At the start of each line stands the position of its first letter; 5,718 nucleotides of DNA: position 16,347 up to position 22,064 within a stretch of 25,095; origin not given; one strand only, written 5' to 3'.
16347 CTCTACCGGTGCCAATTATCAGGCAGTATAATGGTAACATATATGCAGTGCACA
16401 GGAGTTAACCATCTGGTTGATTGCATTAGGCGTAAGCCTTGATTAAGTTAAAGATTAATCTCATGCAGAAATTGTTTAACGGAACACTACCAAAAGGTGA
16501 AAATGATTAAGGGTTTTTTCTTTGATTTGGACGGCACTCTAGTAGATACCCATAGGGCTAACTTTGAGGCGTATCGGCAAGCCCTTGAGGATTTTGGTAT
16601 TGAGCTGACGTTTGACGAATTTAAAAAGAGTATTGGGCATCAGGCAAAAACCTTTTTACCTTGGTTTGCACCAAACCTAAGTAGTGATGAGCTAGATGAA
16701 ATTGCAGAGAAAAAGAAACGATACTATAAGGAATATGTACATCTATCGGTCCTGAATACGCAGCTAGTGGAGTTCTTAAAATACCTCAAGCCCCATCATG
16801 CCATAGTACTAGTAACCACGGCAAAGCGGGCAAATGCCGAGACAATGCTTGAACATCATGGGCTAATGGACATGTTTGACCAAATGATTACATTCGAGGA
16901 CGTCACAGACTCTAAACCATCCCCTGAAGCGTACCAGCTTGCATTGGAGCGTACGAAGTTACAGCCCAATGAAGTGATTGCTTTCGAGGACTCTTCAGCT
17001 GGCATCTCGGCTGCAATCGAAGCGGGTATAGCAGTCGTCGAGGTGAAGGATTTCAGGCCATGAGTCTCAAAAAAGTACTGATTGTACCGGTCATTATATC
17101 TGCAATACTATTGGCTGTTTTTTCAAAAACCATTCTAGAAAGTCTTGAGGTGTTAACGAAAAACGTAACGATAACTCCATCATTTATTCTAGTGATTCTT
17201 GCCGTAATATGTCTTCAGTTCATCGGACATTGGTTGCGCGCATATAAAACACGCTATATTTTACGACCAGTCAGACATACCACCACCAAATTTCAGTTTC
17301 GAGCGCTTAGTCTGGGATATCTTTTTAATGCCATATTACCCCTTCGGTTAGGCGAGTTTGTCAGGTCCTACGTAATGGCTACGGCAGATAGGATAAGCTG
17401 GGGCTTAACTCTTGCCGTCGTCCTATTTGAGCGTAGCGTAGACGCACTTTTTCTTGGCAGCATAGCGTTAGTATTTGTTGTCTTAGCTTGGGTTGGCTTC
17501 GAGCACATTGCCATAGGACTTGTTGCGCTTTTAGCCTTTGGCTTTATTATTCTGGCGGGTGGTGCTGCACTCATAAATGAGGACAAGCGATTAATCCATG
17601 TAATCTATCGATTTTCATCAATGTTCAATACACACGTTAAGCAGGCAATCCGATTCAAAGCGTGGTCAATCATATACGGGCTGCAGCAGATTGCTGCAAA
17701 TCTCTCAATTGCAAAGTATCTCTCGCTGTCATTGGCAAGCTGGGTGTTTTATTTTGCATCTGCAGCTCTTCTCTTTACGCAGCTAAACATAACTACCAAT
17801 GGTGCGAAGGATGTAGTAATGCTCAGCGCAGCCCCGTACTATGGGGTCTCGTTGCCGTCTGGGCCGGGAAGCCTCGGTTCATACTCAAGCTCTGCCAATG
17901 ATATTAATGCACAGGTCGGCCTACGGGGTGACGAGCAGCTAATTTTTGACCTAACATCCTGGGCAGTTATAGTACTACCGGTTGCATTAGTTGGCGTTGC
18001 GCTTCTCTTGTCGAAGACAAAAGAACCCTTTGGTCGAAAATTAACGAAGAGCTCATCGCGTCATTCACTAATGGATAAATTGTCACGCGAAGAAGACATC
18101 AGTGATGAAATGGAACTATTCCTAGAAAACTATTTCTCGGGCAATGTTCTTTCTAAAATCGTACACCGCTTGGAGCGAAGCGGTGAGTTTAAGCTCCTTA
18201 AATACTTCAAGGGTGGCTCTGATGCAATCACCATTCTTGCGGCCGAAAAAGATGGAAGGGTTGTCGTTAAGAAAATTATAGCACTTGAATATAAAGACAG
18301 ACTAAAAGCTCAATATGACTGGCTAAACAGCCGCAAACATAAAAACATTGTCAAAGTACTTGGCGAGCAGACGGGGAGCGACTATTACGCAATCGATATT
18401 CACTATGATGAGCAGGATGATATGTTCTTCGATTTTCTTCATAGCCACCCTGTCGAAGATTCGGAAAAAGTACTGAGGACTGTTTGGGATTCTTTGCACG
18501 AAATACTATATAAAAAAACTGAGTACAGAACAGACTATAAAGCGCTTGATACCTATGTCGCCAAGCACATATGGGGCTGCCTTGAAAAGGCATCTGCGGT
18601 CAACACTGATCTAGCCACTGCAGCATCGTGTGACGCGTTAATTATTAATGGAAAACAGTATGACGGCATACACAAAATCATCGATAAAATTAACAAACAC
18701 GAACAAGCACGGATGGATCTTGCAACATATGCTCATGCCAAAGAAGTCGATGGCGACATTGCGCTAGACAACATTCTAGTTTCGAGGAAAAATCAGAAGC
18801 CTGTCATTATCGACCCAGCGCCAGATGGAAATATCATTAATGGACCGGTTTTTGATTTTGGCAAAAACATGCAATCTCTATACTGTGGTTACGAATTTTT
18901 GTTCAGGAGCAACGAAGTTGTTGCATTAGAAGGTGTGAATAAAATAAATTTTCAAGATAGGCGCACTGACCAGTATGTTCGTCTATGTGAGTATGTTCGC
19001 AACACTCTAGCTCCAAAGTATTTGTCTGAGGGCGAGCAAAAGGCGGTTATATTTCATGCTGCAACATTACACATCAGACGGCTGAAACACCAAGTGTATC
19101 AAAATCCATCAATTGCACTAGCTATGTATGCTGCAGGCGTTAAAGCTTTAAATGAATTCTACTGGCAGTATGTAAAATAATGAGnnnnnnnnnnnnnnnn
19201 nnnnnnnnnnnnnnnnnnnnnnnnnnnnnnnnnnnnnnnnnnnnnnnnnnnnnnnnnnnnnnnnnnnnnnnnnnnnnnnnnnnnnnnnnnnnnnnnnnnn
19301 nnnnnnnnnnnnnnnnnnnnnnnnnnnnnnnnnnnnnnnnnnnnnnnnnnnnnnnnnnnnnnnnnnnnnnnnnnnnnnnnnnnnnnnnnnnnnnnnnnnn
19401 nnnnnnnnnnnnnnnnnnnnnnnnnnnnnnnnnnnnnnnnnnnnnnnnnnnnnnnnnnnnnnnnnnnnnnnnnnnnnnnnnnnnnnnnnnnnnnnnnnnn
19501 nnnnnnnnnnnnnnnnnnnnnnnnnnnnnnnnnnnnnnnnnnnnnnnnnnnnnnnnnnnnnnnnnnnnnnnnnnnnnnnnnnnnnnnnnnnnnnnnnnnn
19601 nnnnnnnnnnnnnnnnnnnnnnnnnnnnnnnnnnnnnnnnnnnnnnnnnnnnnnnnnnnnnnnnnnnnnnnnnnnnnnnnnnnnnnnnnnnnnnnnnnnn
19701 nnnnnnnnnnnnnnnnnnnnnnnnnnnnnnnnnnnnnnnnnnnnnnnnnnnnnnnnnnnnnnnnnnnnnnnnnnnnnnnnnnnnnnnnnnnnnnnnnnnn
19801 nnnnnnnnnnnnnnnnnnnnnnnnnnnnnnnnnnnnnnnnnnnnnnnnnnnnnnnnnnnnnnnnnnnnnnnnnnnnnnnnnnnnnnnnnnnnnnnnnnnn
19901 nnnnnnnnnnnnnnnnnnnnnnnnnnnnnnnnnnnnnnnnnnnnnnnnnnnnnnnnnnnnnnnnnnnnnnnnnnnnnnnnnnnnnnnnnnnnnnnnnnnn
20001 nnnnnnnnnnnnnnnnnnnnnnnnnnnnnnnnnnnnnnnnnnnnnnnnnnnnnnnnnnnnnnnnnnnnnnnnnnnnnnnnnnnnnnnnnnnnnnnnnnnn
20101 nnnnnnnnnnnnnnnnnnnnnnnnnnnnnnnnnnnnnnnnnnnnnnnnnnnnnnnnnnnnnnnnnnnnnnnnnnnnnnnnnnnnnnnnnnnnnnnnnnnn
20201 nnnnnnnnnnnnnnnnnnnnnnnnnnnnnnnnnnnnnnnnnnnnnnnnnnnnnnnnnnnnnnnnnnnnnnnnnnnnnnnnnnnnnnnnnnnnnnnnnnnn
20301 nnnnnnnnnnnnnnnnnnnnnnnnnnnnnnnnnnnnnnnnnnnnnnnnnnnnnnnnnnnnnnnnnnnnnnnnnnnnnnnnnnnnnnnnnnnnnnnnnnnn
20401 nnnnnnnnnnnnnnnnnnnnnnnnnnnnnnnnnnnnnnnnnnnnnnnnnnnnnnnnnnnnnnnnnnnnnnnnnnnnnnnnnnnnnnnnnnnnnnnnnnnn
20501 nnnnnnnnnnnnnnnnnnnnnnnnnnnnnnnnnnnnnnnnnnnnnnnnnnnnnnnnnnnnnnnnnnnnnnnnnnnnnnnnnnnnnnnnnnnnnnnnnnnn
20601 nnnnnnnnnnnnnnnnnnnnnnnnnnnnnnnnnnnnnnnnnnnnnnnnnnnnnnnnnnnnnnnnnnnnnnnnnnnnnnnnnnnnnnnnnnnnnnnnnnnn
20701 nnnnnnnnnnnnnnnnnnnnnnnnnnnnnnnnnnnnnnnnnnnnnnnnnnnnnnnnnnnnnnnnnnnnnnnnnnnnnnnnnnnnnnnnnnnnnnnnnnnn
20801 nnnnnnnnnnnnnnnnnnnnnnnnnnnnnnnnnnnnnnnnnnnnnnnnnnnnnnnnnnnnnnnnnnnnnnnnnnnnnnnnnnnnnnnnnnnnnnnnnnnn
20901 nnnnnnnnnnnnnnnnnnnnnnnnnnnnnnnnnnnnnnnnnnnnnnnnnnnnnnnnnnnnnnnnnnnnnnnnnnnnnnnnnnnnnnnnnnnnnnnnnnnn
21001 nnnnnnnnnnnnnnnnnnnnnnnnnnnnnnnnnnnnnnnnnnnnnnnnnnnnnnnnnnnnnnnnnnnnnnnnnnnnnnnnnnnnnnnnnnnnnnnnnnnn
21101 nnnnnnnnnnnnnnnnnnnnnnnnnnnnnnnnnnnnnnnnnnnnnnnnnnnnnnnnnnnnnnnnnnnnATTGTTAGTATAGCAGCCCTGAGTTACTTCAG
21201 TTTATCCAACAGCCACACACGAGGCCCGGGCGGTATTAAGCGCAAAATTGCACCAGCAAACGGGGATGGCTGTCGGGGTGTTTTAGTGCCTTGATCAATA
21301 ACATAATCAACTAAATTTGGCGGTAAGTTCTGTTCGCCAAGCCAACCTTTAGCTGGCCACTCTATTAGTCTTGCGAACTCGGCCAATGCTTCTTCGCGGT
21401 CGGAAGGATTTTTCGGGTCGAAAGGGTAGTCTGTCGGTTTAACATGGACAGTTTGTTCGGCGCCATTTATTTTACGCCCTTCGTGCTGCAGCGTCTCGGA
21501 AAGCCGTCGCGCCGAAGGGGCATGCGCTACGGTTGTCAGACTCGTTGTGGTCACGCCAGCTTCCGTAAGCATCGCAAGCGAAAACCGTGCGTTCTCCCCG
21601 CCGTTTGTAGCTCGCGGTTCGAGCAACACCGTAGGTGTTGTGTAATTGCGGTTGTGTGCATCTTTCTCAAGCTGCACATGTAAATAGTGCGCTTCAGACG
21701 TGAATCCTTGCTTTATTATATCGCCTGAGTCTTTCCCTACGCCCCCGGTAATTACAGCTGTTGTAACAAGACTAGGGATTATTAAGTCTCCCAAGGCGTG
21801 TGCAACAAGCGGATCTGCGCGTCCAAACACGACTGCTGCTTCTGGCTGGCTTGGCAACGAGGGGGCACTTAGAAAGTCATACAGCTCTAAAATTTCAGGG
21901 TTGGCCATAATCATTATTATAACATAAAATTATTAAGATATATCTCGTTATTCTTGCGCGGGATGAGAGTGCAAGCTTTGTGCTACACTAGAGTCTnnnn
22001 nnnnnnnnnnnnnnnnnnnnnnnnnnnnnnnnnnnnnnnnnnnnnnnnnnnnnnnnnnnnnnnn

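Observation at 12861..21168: Self-contained decoration module: kinase, nucleotidyltransferase, lipid-carrier GT2, flippase and two GT-C transferases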

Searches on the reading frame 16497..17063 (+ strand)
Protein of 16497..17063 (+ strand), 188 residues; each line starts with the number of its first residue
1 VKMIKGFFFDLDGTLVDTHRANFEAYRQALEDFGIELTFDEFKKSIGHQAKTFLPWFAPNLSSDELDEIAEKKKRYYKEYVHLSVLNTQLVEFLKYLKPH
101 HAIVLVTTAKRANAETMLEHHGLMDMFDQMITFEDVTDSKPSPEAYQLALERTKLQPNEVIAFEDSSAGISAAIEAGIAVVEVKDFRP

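Call 3: search_protein_families(library=pfam, proteins=[window:16497-17063:+], max_evalue=0.01)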
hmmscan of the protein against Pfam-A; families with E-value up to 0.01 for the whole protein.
window:16497-17063:+ (188 aa): 6 families
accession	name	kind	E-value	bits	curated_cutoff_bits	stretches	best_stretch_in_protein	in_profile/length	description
PF13419.12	HAD_2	-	2.3e-34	119.5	23.8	1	9-182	3-177/178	Haloacid dehalogenase-like hydrolase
PF00702.32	Hydrolase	-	6.6e-28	98.9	26.4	1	4-177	1-191/191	haloacid dehalogenase-like hydrolase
PF12710.13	HAD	-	4.7e-07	30.9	27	1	8-131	2-145/189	haloacid dehalogenase-like hydrolase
PF03031.24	NIF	-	0.00068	19.8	21.8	0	88-180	41-131/160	NLI interacting factor-like phosphatase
PF13242.12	Hydrolase_like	-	0.0015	18.8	22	1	139-184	3-49/75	HAD-hyrolase-like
PF06888.18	Put_Phosphatase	-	0.0072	16.2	27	0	9-132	5-121/234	Putative Phosphatase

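Call 5: search_protein_families(library=ncbifam, proteins=[window:16497-17063:+], max_evalue=0.01)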
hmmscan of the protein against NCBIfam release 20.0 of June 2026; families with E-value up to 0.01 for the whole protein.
window:16497-17063:+ (188 aa): 37 families (the best 25 are shown)
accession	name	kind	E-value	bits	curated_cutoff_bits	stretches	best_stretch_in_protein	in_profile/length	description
TIGR02009.1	PGMB-YQAB-SF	subfamily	1.9e-32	113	153.35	1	4-183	1-186/186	beta-phosphoglucomutase family hydrolase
TIGR01990.1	bPGM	equivalog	1.3e-26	93.7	189.4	1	4-183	1-186/187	beta-phosphoglucomutase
NF008000.0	PRK10725.1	equivalog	1.5e-23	83.9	215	1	5-184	6-186/188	fructose-1-phosphate/6-phosphogluconate phosphatase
NF053653.1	InDiPhoBT2121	equivalog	8e-21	74.6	245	1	5-183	2-186/216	inorganic diphosphatase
NF008610.0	PRK11587.1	equivalog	2.1e-20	73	282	1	4-184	3-182/219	sugar phosphatase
NF046057.1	bifunc_MtlD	equivalog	6.4e-20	71.1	800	1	2-187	5-195/683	bifunctional mannitol-1-phosphate dehydrogenase/phosphatase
TIGR02253.1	CTE7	subfamily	1.1e-18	67.9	169.75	1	3-182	1-193/221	TIGR02253 family HAD-type hydrolase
NF009804.0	PRK13288.1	equivalog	2e-18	66.7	218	1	3-183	2-181/215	pyrophosphatase PpaX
NF009695.0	PRK13222.1-2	equivalog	2.9e-18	66.2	225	1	3-182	5-192/226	phosphoglycolate phosphatase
TIGR01509.1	HAD-SF-IA-v3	subfamily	9.4e-17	61.6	29.4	1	119-181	92-152/154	HAD-IA family hydrolase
TIGR02254.1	YjjG_YfnB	equivalog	1.3e-16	60.7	159.9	2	67-181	80-194/223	YjjG family noncanonical pyrimidine nucleotidase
TIGR01449.2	PGP_bact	equivalog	3e-16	59.6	180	1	8-183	2-184/213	phosphoglycolate phosphatase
TIGR01428.1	HAD_type_II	equivalog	3.9e-15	56.4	125.4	1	64-181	71-188/197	haloacid dehalogenase type II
NF009697.0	PRK13222.1-4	equivalog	1.6e-14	53.8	327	1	2-182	5-192/232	phosphoglycolate phosphatase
TIGR01993.1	Pyr-5-nucltdase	equivalog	1.8e-14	53.9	142.9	1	7-181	3-181/183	pyrimidine 5'-nucleotidase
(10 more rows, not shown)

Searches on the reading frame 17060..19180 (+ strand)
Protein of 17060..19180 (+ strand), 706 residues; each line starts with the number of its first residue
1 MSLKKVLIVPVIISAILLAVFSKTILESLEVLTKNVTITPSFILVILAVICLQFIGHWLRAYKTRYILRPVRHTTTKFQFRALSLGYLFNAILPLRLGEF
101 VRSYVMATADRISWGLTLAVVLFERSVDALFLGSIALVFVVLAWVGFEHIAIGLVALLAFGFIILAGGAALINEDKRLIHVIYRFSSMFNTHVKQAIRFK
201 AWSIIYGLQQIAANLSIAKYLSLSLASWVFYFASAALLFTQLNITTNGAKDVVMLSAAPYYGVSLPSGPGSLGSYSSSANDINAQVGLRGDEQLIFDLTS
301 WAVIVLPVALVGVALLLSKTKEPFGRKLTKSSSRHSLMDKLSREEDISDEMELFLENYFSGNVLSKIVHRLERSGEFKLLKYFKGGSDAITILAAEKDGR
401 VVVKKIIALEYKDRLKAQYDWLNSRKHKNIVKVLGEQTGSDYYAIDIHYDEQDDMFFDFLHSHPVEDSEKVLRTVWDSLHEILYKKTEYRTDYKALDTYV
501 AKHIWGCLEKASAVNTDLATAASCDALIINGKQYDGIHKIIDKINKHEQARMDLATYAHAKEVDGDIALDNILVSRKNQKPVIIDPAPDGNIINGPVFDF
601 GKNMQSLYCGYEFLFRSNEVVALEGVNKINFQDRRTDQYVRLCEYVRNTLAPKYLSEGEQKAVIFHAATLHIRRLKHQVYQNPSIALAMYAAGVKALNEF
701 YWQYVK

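Call 3: search_protein_families(library=pfam, proteins=[window:17060-19180:+], max_evalue=0.01)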
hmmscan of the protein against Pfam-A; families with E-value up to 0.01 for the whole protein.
window:17060-19180:+ (706 aa): 1 family
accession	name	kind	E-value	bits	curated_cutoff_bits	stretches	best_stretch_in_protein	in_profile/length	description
PF03706.18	LPG_synthase_TM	-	5e-21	75.9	33.4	1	8-276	2-266/302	Lysylphosphatidylglycerol synthase TM region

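Call 5: search_protein_families(library=ncbifam, proteins=[window:17060-19180:+], max_evalue=0.01)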
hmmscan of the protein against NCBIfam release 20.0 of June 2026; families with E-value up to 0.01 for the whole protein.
window:17060-19180:+ (706 aa): 1 family
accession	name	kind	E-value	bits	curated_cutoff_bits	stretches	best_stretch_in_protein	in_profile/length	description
TIGR00374.1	TIGR00374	subfamily_domain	5.9e-10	39.1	43.2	1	15-278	5-272/323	flippase-like domain-containing protein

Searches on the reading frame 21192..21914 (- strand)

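Call 3: search_protein_families(library=pfam, proteins=[window:21192-21914:-], max_evalue=0.01)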
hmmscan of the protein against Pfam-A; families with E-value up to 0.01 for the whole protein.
window:21192-21914:- (240 aa): 1 family
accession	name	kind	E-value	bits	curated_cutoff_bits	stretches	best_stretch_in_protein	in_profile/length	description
PF02698.23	DUF218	-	0.00012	22.4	27.6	1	52-179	28-130/133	DUF218 domain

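Call 5: search_protein_families(library=ncbifam, proteins=[window:21192-21914:-], max_evalue=0.01)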
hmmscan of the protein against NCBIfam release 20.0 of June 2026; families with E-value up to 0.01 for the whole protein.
window:21192-21914:- (240 aa): 0 families
